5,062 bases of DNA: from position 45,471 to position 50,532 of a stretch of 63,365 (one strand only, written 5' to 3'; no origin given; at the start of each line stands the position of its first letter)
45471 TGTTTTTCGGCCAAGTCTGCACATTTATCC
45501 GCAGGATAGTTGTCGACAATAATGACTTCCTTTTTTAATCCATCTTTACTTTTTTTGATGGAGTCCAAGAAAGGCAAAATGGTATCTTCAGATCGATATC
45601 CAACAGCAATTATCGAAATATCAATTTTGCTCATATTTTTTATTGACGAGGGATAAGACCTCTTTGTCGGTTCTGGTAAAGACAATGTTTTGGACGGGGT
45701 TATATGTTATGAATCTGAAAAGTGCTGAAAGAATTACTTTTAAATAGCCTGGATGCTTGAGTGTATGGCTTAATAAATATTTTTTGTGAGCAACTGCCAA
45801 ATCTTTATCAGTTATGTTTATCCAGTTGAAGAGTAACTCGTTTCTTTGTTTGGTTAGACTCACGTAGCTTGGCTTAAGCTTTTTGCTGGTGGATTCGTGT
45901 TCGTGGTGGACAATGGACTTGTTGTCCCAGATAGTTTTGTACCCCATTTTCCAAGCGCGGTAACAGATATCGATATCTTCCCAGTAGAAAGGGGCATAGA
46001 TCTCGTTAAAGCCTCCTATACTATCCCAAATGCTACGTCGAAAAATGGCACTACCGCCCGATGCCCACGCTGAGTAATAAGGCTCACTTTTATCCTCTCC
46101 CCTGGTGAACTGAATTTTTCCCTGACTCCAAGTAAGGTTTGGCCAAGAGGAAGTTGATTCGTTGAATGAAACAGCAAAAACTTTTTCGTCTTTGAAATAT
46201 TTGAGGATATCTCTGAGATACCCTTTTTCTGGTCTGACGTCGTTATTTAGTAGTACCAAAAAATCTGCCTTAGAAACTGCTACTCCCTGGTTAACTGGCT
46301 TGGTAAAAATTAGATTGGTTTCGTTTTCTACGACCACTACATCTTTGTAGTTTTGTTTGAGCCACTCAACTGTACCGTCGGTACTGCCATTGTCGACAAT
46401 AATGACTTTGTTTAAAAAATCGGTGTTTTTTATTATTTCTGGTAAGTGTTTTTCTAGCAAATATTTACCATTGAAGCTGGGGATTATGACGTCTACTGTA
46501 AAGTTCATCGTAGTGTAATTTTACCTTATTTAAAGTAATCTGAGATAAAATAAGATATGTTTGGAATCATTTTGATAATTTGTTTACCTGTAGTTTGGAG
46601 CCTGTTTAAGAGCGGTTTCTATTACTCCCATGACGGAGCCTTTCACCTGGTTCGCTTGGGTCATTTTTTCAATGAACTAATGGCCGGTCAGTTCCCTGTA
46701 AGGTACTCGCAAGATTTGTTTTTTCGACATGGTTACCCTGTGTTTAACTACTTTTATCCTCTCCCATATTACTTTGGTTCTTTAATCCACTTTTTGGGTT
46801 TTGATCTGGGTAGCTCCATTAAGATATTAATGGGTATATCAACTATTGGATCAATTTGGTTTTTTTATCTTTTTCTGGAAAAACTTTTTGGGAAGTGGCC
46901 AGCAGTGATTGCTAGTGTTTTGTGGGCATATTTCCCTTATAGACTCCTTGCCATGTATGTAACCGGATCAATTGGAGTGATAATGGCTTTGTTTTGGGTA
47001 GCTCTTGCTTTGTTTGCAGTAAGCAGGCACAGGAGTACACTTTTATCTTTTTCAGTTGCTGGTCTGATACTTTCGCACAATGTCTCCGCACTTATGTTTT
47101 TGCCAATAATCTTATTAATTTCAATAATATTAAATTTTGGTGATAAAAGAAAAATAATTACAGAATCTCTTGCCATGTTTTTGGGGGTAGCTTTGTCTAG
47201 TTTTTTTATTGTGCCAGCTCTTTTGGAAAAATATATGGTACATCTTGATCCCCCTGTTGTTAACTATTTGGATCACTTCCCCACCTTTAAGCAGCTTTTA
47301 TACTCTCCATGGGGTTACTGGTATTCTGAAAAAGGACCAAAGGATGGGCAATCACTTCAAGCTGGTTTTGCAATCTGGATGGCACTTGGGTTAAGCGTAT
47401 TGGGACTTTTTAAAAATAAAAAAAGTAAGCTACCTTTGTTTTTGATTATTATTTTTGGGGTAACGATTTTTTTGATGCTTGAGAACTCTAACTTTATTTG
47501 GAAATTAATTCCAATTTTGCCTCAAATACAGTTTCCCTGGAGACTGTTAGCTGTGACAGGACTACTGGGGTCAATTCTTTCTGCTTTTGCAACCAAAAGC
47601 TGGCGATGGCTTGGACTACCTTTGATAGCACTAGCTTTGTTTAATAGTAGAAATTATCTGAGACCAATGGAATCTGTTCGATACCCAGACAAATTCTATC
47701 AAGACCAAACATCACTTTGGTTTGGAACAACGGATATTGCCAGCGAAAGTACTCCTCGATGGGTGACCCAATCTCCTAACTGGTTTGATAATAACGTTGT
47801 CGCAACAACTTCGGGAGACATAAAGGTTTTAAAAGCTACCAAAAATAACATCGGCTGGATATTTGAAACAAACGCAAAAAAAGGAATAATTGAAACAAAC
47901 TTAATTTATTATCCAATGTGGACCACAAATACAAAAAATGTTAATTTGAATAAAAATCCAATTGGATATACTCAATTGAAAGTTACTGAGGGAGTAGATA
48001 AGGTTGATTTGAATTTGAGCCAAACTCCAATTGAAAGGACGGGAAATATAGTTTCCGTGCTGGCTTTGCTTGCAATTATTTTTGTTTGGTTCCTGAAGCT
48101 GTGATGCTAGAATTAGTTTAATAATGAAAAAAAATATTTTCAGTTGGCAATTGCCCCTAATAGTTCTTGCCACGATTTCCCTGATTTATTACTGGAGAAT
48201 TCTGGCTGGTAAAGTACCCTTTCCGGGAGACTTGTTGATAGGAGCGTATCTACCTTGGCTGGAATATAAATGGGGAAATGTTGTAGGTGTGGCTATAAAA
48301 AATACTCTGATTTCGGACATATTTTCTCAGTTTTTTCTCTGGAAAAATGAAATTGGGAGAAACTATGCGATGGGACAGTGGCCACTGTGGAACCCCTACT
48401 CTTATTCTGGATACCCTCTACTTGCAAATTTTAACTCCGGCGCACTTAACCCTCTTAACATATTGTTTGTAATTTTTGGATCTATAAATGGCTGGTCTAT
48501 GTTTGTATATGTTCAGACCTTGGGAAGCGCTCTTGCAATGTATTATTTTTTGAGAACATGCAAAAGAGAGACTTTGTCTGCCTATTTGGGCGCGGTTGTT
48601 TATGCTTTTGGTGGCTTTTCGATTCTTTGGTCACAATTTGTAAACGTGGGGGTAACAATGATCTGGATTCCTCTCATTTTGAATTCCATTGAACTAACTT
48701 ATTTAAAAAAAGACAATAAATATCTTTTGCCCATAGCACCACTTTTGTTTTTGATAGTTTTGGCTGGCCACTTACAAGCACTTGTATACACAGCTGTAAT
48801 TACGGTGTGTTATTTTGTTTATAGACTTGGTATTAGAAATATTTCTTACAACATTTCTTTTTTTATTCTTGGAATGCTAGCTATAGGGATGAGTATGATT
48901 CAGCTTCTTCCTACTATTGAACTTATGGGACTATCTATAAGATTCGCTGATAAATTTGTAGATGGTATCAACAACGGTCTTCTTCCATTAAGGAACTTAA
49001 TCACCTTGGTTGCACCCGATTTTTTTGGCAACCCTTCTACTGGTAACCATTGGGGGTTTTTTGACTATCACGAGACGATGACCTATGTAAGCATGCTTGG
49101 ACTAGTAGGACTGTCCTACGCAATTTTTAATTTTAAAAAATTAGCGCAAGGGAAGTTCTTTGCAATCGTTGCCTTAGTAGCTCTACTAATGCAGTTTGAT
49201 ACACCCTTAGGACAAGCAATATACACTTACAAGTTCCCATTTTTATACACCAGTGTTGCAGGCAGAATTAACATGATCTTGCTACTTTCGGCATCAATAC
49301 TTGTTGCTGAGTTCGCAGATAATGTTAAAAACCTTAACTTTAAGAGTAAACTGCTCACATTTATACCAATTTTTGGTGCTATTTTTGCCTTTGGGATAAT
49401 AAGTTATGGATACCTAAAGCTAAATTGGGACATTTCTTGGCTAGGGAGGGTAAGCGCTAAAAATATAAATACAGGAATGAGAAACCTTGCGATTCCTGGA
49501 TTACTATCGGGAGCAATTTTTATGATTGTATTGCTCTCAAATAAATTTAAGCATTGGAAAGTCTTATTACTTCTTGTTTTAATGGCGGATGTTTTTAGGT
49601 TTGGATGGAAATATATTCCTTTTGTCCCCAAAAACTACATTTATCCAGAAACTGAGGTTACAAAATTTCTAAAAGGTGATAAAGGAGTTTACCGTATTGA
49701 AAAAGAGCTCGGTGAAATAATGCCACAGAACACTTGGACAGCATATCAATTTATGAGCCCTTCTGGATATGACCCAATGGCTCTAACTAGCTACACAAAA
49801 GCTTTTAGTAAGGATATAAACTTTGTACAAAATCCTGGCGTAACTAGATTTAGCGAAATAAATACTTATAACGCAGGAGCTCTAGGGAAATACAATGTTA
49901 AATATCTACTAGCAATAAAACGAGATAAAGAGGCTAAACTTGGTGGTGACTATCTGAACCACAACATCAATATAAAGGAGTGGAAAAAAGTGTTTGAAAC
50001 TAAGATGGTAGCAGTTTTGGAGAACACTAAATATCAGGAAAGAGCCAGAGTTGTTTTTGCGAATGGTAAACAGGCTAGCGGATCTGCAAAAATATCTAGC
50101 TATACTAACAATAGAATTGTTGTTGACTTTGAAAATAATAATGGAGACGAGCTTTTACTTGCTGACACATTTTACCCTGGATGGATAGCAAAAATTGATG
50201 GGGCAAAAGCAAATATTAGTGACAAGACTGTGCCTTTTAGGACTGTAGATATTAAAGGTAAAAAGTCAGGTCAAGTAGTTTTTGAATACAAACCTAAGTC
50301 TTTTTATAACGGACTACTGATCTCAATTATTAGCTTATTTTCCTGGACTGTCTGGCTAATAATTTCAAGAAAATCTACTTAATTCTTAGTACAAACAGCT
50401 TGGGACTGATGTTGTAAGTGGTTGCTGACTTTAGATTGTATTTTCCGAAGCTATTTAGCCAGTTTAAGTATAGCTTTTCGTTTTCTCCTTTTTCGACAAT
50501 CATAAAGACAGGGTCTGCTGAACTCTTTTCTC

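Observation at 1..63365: Hyper-expanded GT-C island: at least 18 complete lipid-carrier-dependent transferase genes in 63 kb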

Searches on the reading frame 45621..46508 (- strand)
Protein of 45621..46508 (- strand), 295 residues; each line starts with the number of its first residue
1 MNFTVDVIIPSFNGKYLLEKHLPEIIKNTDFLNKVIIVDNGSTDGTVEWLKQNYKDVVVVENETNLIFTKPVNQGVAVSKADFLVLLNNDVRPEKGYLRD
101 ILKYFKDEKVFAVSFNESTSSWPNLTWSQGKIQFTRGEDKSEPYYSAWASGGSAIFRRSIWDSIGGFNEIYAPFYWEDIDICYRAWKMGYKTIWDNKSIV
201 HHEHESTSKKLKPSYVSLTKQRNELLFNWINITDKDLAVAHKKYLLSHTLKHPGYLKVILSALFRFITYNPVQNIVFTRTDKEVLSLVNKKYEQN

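Call 7: search_protein_families(library=pfam, proteins=[window:45621-46508:-], max_evalue=0.01)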
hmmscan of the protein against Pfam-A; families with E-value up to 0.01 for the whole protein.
window:45621-46508:- (295 aa): 7 families
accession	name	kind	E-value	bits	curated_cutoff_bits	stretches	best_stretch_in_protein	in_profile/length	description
PF00535.33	Glycos_transf_2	-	3.2e-20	73.2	23.3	1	7-162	2-165/168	Glycosyl transferase family 2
PF13641.12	Glyco_tranf_2_3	-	4.8e-15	56.6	27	1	6-210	4-219/230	Glycosyltransferase like family 2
PF13632.12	Glyco_trans_2_3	-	3.5e-08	33.9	27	1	85-230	3-144/198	Glycosyl transferase family group 2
PF13506.12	Glyco_transf_21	-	8e-05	22.6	21.7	1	72-206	22-158/174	Glycosyl transferase family 21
PF02709.20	Glyco_transf_7C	-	0.00057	19.9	23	1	135-193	4-63/78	N-terminal domain of galactosyltransferase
PF13704.12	Glyco_tranf_2_4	-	0.0014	19.5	27.5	1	33-65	20-51/98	Glycosyl transferase family 2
PF13712.12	Glyco_tranf_2_5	-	0.0096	16.1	27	0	56-110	31-85/210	Glycosyltransferase like family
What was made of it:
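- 44816..46508 (-): Two GT2 genes. Pfam (call 7).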

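Call 70: search_protein_families(library=ncbifam, proteins=[window:45621-46508:-], max_evalue=0.00001)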
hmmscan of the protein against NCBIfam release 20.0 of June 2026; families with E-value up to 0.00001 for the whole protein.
window:45621-46508:- (295 aa): 8 families
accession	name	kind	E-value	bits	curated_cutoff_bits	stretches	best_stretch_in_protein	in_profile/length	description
TIGR03965.1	mycofact_glyco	equivalog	2.7e-16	59.5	280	1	4-206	75-284/467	mycofactocin biosynthesis glycosyltransferase MftF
NF041875.1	EPS_EpsD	equivalog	1.7e-14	54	370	1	5-209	1-215/325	exopolysaccharide biosynthesis glycosyltransferase EpsD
TIGR04283.1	glyco_like_mftF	equivalog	5.2e-14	52.4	182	1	7-192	3-176/221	TIGR04283 family arsenosugar biosynthesis glycosyltransferase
TIGR03937.1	PgaC_IcaA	equivalog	7.9e-09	34.9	422.3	1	5-112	47-158/407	poly-beta-1,6-N-acetyl-D-glucosamine synthase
TIGR01556.1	rhamnosyltran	subfamily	1.4e-08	34.3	200.55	1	24-203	12-201/281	rhamnosyltransferase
NF038299.1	EPS_HpsN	equivalog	2.1e-07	30.3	425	0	4-110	2-112/317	hormogonium polysaccharide biosynthesis glycosyltransferase HpsN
NF007482.0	PRK10073.1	equivalog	9.6e-07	28.1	423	1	4-90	7-95/334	glycosyltransferase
NF047683.1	TeichurnBiosyTuaG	equivalog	1.8e-06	27.8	400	1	4-116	7-121/252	teichuronic acid biosynthesis protein TuaG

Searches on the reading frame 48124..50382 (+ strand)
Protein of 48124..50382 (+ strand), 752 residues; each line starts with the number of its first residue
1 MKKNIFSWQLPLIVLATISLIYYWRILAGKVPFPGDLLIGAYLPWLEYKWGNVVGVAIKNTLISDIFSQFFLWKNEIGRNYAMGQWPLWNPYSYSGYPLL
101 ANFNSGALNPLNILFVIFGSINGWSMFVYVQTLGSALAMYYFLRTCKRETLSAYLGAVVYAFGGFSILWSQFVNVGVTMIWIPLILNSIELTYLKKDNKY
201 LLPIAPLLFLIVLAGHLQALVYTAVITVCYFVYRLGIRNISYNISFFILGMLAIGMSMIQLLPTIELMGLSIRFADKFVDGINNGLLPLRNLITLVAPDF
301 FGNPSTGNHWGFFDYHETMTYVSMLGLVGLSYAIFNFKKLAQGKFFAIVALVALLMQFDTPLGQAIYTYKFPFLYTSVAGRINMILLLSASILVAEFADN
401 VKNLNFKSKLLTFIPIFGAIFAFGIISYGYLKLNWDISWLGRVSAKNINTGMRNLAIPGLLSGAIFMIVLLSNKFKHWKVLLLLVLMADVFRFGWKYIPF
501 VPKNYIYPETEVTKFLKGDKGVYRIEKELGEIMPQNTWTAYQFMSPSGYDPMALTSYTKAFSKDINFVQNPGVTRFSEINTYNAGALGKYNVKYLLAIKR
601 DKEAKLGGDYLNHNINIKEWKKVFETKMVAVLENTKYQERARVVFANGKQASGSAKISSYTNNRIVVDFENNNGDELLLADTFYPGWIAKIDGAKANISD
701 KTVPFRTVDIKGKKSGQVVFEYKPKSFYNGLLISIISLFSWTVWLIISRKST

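Call 7: search_protein_families(library=pfam, proteins=[window:48124-50382:+], max_evalue=0.01)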
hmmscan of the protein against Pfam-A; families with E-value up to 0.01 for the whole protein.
window:48124-50382:+ (752 aa): 1 family
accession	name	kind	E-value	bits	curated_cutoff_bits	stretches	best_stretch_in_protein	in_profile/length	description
PF09586.16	YfhO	-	6.2e-14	51.8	28.5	2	60-638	25-588/835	Bacterial membrane protein YfhO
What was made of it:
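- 48124..50382 (+): YfhO-family GT-C. YfhO 51.8 bits (call 7).
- On YfhO family: 48124-50382 scores 51.8 bits against a cut-off of 28.5 (call 7).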
